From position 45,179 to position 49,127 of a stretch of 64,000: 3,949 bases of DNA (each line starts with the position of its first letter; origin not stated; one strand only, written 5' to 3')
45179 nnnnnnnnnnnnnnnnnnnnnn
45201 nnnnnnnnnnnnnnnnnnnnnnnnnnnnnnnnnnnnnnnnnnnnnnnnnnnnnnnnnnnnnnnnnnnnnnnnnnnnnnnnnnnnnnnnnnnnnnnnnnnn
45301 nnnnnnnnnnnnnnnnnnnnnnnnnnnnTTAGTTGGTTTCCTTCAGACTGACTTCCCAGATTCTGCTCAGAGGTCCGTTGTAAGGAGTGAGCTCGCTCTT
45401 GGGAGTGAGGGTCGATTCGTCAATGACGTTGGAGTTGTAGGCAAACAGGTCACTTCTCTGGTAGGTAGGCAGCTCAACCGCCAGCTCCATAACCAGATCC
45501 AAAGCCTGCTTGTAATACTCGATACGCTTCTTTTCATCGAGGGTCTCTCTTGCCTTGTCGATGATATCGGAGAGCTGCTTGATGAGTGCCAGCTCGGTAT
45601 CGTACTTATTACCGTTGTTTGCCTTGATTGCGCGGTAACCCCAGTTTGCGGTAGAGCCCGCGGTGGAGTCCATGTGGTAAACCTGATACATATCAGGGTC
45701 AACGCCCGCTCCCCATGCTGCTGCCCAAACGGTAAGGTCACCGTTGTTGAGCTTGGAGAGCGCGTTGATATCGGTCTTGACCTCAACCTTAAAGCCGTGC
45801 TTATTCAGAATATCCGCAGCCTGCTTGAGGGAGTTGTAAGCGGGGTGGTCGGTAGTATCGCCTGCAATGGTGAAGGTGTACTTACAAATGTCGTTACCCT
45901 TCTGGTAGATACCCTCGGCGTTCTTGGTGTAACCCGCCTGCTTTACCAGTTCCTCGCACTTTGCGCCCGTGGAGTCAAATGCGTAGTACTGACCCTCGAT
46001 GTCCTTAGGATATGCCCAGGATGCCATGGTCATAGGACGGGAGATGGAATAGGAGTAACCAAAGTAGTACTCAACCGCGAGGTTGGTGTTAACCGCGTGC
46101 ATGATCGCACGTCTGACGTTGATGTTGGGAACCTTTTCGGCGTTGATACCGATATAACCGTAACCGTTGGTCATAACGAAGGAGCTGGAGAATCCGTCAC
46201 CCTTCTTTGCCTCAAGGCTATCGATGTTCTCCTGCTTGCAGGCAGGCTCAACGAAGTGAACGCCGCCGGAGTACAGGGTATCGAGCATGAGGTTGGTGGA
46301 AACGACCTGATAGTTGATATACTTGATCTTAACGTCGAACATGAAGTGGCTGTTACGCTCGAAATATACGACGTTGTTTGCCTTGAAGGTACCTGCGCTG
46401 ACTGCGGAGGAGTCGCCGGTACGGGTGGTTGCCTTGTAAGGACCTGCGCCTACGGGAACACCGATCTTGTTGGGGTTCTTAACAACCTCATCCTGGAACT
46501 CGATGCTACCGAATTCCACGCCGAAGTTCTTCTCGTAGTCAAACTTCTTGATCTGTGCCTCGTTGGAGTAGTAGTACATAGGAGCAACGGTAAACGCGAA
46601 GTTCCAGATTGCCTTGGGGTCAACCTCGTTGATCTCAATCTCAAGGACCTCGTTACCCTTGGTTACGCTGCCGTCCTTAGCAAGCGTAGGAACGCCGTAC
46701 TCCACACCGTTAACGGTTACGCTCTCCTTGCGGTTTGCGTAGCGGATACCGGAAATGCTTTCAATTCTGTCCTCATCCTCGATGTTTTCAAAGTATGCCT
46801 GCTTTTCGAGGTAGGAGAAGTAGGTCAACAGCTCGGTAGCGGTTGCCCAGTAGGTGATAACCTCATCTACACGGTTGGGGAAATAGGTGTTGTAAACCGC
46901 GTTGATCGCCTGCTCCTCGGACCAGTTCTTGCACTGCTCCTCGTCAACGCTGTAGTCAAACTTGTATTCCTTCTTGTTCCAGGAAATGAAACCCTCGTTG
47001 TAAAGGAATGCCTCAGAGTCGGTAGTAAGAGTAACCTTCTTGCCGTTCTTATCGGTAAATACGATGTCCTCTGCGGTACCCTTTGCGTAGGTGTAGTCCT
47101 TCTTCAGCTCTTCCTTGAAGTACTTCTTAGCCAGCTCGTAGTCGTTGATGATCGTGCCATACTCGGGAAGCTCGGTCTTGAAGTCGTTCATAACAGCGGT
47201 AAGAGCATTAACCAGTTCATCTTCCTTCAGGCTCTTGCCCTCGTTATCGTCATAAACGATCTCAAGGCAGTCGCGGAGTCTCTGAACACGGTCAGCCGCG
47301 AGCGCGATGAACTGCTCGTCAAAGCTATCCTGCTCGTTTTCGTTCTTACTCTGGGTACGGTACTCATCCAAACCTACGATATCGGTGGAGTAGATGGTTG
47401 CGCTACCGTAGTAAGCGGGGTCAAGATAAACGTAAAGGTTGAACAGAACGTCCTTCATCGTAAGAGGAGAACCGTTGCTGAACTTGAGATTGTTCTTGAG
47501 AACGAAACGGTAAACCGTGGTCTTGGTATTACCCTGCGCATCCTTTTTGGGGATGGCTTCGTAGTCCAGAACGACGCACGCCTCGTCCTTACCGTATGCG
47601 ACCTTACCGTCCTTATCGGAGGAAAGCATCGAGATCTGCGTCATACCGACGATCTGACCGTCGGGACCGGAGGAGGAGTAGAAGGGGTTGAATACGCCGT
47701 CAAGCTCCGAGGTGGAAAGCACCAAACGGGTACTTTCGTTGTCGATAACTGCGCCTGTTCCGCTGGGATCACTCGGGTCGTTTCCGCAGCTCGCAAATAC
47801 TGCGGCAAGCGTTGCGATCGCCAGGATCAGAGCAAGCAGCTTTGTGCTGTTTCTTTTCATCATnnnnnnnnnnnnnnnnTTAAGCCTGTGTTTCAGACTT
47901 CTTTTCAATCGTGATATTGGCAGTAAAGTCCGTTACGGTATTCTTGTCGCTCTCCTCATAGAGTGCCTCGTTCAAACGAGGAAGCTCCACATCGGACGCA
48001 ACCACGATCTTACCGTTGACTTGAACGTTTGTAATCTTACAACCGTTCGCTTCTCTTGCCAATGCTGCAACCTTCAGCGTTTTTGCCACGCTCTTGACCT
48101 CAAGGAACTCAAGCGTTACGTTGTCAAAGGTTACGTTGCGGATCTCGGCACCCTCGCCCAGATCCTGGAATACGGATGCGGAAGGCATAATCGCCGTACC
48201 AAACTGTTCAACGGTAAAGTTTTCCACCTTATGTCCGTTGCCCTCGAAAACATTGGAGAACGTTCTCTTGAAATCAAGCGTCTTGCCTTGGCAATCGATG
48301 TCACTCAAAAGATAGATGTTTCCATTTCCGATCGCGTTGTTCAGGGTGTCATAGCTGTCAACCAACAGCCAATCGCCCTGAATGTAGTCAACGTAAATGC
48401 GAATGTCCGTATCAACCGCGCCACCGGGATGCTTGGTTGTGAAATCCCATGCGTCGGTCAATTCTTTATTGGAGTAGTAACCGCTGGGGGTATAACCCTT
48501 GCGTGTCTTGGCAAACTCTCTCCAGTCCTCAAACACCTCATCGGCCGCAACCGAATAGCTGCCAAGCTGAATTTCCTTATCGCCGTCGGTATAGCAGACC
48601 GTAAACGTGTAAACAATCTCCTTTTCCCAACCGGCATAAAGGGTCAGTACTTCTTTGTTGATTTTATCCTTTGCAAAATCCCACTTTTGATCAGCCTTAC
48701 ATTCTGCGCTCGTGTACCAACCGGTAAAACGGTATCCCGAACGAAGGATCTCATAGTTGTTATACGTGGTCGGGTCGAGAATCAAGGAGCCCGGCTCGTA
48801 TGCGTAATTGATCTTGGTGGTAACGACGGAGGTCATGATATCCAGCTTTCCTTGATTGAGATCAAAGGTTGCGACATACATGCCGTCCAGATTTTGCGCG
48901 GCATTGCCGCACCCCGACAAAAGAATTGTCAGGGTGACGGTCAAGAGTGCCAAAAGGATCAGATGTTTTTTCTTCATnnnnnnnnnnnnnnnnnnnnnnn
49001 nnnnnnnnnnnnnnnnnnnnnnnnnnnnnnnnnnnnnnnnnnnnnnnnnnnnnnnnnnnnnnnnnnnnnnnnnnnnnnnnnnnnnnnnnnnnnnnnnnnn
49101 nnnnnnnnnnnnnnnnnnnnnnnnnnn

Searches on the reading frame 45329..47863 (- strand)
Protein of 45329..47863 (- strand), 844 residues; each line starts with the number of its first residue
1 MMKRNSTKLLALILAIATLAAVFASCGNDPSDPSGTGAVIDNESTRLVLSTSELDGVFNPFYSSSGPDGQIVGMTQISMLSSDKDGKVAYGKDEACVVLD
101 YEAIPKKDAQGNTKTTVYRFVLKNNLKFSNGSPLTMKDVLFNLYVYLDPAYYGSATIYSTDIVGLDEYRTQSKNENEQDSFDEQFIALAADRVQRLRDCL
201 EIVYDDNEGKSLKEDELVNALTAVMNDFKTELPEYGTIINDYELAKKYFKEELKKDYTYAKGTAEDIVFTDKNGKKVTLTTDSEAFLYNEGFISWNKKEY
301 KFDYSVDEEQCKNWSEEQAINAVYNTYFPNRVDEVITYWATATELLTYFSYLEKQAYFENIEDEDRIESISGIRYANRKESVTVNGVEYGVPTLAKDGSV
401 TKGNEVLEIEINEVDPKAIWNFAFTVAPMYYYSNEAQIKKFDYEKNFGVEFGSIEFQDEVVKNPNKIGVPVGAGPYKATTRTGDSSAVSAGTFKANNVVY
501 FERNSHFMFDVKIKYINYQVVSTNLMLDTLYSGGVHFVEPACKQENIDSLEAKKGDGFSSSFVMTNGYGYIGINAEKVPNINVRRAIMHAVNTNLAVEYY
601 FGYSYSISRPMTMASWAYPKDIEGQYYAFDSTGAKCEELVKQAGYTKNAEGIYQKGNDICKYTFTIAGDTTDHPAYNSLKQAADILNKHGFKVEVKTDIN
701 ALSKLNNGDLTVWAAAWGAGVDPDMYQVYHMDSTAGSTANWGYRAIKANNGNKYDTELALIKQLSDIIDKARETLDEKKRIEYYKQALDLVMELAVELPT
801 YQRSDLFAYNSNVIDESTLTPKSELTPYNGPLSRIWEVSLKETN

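Call 24: search_protein_families(library=pfam, proteins=[window:45329-47863:-])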
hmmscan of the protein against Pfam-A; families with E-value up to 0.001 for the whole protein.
window:45329-47863:- (844 aa): 1 family
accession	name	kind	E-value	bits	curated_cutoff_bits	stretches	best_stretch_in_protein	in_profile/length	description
PF00496.27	SBP_bac_5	-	2.6e-34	119.4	32.4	2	400-737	69-366/368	Bacterial extracellular solute-binding proteins, family 5 Middle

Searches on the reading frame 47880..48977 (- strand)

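Call 24: search_protein_families(library=pfam, proteins=[window:47880-48977:-])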
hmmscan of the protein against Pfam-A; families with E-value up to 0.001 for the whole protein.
window:47880-48977:- (365 aa): 1 family
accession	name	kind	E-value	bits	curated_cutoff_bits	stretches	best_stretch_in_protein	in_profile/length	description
PF09479.16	Flg_new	-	3.7e-10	40.2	27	1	34-115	1-64/65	Listeria-Bacteroides repeat domain (List_Bact_rpt)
